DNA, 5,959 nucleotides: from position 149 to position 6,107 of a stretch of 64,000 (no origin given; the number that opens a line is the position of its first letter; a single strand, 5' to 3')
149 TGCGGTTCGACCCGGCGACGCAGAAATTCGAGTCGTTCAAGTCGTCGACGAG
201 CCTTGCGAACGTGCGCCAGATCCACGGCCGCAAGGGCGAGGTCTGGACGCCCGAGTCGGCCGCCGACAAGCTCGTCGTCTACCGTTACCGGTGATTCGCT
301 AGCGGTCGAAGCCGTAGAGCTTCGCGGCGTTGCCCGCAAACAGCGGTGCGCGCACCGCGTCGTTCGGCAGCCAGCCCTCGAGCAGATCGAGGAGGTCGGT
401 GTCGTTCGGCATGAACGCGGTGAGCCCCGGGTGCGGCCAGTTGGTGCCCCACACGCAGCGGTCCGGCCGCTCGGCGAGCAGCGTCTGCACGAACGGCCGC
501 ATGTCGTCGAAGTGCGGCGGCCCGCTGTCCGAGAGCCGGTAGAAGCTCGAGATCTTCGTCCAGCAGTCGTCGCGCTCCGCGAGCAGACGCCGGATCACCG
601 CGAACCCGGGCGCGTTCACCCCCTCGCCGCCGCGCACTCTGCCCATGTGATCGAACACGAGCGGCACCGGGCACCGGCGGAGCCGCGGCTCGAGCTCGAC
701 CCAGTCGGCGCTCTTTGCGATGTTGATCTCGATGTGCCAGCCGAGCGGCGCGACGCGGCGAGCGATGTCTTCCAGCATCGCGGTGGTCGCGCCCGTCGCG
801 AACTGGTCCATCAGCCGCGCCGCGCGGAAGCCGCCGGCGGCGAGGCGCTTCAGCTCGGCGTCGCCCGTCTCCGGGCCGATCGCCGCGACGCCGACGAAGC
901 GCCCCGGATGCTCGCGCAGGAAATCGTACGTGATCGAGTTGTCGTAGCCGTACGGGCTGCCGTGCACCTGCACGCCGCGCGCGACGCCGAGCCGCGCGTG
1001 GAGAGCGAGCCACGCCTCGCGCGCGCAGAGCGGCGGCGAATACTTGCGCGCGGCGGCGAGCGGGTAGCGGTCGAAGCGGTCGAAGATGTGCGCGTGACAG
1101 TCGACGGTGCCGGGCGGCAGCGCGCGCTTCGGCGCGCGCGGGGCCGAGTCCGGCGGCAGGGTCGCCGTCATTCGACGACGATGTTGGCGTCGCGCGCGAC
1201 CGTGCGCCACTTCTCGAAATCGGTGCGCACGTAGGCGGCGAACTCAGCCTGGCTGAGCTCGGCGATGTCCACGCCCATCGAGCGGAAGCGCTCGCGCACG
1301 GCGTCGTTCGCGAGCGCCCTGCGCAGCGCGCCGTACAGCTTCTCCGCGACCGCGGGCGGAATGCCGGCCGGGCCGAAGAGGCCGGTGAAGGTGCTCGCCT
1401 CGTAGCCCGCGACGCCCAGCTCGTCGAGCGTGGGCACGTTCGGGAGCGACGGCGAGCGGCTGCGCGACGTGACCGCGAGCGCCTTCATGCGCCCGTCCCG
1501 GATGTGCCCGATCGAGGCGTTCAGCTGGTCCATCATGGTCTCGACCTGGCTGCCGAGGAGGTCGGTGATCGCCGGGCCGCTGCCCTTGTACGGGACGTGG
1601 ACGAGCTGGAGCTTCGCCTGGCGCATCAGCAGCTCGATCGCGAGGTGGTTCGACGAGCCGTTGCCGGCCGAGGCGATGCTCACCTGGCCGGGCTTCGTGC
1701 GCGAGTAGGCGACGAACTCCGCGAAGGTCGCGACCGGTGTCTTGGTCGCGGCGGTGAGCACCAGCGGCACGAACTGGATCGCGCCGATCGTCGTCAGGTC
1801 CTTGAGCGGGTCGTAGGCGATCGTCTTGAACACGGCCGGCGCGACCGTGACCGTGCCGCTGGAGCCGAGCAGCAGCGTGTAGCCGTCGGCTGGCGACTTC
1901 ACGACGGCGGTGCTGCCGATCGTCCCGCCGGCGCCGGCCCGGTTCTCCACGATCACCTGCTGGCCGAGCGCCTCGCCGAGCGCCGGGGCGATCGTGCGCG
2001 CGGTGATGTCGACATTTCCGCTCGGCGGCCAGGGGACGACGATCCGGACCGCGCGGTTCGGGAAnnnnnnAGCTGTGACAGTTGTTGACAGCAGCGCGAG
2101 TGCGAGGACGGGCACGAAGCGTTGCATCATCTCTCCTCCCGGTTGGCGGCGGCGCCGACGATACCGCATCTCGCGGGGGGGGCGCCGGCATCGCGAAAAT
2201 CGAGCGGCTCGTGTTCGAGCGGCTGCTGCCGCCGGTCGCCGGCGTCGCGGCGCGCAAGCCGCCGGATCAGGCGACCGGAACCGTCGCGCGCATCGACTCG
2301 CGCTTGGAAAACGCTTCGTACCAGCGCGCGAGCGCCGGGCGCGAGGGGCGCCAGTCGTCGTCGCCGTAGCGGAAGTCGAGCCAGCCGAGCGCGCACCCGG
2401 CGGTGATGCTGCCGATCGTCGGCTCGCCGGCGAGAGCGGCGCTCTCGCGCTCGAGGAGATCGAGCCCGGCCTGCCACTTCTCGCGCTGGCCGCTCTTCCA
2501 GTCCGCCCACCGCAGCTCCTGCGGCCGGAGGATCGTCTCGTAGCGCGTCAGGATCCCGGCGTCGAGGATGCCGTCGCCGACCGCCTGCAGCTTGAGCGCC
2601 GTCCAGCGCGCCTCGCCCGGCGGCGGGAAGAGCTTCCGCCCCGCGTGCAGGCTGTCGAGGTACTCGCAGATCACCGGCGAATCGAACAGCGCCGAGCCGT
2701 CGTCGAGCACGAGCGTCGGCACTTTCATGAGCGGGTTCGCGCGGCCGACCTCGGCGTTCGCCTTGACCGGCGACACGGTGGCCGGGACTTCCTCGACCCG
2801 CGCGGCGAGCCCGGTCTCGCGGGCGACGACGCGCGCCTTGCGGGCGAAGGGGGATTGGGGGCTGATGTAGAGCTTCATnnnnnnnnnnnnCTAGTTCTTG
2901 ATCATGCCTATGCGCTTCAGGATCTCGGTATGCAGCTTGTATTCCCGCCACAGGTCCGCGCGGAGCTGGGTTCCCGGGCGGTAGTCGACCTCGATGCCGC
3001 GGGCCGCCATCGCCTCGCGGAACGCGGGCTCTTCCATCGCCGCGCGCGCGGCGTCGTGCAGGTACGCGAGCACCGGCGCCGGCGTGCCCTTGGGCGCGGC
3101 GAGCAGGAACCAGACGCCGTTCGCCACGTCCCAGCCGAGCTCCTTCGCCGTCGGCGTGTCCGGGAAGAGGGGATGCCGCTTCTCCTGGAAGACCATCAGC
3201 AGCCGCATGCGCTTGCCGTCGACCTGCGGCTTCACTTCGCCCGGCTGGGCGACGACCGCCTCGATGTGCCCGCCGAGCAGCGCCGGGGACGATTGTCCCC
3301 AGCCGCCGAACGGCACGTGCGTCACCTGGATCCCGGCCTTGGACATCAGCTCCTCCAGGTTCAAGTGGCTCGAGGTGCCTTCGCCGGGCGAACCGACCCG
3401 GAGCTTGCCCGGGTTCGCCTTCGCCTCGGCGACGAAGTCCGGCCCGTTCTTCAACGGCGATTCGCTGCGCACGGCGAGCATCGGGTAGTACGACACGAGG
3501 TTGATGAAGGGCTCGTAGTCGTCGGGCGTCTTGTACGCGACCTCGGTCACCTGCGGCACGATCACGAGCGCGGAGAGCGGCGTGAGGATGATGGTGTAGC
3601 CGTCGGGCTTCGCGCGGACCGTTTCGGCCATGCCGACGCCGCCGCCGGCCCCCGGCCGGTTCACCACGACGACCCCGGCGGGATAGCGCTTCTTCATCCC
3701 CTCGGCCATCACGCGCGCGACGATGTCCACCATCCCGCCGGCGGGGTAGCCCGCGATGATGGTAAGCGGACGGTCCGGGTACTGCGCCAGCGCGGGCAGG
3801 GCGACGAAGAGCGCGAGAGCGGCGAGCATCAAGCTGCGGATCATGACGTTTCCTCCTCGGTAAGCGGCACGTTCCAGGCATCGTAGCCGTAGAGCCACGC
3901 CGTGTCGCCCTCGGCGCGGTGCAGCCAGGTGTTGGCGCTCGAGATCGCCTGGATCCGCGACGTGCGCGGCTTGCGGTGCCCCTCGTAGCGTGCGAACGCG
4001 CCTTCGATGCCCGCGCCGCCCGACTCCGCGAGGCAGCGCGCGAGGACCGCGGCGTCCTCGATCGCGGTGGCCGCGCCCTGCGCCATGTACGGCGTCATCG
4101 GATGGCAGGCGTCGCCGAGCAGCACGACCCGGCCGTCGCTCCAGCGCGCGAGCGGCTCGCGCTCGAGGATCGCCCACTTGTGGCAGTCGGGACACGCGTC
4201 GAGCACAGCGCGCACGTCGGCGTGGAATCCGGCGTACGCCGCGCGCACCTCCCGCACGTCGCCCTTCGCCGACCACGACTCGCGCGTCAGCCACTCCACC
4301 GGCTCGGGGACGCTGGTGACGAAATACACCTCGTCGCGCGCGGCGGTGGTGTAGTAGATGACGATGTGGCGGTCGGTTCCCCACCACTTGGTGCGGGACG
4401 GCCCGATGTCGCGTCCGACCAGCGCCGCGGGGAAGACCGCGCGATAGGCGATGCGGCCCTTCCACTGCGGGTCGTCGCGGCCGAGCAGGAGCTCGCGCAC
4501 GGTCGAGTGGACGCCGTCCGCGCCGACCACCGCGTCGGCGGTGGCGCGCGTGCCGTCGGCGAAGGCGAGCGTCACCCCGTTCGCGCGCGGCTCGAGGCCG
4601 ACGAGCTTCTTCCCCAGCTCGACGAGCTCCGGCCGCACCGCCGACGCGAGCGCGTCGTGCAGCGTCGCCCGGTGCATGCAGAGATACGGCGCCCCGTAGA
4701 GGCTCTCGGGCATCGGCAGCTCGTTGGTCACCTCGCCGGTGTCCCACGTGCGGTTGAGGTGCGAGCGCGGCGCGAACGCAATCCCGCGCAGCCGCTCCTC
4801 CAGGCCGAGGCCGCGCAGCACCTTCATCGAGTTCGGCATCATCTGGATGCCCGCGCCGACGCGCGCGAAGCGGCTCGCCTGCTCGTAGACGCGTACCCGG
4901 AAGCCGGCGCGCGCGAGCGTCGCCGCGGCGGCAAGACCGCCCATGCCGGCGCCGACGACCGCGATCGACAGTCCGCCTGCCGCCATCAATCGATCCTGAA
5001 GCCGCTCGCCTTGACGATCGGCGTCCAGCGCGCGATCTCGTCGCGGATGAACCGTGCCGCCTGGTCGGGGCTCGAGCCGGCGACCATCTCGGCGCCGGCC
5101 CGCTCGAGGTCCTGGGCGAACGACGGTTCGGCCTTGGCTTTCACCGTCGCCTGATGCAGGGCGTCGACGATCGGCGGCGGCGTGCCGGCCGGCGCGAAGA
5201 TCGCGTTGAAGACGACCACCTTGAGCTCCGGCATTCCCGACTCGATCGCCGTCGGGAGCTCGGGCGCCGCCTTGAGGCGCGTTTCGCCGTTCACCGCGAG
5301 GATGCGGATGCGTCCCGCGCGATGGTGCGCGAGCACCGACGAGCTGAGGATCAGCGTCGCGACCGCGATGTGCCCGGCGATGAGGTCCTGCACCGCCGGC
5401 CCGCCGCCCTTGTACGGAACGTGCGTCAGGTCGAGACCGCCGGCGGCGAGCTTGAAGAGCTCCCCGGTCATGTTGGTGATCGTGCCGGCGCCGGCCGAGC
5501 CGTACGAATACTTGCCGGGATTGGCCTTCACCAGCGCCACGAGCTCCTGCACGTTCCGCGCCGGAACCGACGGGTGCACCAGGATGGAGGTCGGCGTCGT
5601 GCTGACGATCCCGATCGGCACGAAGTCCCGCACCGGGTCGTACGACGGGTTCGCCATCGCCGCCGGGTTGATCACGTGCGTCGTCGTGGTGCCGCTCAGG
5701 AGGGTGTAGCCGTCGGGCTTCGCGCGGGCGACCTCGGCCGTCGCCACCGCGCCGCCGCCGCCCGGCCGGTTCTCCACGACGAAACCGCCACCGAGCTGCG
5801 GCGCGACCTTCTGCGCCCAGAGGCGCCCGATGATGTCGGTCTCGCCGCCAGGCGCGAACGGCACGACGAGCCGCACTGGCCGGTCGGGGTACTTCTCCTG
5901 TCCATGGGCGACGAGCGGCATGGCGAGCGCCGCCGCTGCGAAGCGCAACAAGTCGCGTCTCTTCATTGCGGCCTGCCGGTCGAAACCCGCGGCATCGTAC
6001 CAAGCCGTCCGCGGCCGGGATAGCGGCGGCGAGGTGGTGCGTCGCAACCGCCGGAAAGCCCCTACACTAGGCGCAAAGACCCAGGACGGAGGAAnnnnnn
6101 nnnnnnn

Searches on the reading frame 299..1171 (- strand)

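Call 64: search_protein_families(library=pfam, proteins=[window:299-1171:-], max_evalue=0.00001)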
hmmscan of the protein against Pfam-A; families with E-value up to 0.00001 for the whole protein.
window:299-1171:- (290 aa): 1 family
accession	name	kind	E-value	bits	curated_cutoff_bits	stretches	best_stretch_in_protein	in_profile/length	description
PF04909.20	Amidohydro_2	-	5.1e-47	161.5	26.4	1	23-288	1-289/289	Amidohydrolase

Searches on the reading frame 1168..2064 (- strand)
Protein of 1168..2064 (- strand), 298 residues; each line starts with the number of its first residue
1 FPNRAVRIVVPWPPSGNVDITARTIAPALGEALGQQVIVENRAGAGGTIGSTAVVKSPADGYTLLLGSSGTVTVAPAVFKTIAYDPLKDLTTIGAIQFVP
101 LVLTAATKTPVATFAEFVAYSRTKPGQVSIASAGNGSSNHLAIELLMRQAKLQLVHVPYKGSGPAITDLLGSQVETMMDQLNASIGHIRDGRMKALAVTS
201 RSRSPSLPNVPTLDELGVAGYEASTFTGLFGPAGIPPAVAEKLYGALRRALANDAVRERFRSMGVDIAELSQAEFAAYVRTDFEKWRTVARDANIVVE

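Call 64: search_protein_families(library=pfam, proteins=[window:1168-2064:-], max_evalue=0.00001)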
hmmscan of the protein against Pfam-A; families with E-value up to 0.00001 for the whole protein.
window:1168-2064:- (298 aa): 1 family
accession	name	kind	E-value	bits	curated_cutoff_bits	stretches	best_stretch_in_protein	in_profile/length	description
PF03401.19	TctC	-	1.7e-71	241.4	27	1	22-293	2-272/274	Tripartite tricarboxylate transporter family receptor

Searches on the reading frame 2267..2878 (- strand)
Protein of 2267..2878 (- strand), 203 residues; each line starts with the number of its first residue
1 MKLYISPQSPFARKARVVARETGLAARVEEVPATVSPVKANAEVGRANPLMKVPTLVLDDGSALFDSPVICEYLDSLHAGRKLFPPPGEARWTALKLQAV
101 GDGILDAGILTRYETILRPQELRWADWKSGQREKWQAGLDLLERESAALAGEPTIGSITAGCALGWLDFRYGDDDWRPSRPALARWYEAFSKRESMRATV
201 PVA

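Call 64: search_protein_families(library=pfam, proteins=[window:2267-2878:-], max_evalue=0.00001)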
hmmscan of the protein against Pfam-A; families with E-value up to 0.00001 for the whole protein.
window:2267-2878:- (203 aa): 5 families
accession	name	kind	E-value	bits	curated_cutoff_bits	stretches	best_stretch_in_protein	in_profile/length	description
PF13409.12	GST_N_2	-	9.1e-18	65.1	25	1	9-76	2-69/70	Glutathione S-transferase, N-terminal domain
PF13417.12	GST_N_3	-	5.1e-16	59.2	22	1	3-81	1-74/75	Glutathione S-transferase, N-terminal domain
PF13410.11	GST_C_2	-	5e-12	46.2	24.9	1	126-189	2-69/69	Glutathione S-transferase, C-terminal domain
PF02798.26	GST_N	-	1.6e-08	35.2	20.9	1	1-75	3-75/76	Glutathione S-transferase, N-terminal domain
PF18485.7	GST_N_5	-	7.2e-06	26.8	29.6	0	1-74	1-69/74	Glutathione S-transferase, N-terminal domain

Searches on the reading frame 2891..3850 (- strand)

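Call 64: search_protein_families(library=pfam, proteins=[window:2891-3850:-], max_evalue=0.00001)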
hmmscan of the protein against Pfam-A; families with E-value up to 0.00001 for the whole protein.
window:2891-3850:- (319 aa): 1 family
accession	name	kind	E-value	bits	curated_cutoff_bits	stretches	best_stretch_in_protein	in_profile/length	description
PF03401.19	TctC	-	4e-64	217.2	27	1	44-298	1-256/274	Tripartite tricarboxylate transporter family receptor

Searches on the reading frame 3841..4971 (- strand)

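Call 64: search_protein_families(library=pfam, proteins=[window:3841-4971:-], max_evalue=0.00001)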
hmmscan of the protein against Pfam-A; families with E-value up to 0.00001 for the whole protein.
window:3841-4971:- (376 aa): 4 families
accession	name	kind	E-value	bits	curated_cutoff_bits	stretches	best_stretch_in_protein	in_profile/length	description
PF01494.25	FAD_binding_3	-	6.9e-29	101.6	22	1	3-340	4-345/349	FAD binding domain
PF01593.30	Amino_oxidase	-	4.8e-09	36.4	19.8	0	103-149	205-251/443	Flavin containing amine oxidoreductase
PF13450.12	NAD_binding_8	-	1.2e-07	32.4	21.9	1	5-35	1-31/68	NAD(P)-binding Rossmann-like domain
PF01266.30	DAO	-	6.4e-06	26.4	27.9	0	3-36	2-35/353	FAD dependent oxidoreductase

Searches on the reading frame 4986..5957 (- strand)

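Call 64: search_protein_families(library=pfam, proteins=[window:4986-5957:-], max_evalue=0.00001)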
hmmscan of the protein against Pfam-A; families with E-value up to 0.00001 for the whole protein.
window:4986-5957:- (323 aa): 1 family
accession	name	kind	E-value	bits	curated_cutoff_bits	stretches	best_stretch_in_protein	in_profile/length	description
PF03401.19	TctC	-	2e-69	234.6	27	1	45-319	3-273/274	Tripartite tricarboxylate transporter family receptor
